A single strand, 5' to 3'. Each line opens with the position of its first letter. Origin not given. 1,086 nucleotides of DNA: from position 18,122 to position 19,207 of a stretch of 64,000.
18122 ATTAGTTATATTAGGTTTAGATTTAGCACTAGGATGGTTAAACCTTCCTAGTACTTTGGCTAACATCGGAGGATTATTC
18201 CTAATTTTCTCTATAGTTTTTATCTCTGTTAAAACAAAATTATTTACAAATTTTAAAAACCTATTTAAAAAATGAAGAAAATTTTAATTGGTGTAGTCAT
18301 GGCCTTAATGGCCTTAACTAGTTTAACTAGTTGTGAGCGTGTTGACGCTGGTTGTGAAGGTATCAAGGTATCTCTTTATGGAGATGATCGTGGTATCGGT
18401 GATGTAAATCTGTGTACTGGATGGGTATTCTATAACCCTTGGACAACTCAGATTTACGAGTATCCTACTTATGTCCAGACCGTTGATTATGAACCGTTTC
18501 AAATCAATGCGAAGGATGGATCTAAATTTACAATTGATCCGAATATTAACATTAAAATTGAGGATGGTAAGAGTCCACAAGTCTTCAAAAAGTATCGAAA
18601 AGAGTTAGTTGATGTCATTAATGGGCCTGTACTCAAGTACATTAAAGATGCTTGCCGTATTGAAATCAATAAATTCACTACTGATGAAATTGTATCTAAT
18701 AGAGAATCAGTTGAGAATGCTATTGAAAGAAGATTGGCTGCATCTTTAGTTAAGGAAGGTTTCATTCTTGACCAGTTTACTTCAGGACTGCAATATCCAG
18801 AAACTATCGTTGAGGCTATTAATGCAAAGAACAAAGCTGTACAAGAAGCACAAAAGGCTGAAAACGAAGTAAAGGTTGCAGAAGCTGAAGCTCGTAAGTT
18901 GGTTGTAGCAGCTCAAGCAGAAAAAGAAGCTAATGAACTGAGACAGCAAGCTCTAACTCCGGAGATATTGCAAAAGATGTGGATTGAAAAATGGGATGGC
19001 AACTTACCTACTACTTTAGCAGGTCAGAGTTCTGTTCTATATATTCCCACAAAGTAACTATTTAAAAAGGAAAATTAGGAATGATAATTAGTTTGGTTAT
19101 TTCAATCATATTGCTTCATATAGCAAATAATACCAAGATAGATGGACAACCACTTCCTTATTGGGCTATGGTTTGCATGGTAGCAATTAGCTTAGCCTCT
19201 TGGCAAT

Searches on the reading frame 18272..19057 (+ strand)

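Call 13: search_protein_families(library=pfam, proteins=[window:18272-19057:+], max_evalue=0.001)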
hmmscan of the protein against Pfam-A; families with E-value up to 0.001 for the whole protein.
window:18272-19057:+ (261 aa): 1 family
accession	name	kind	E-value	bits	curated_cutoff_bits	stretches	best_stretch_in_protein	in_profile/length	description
PF01145.31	Band_7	-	4.6e-21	76.1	23.6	1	24-207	3-176/176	SPFH domain / Band 7 family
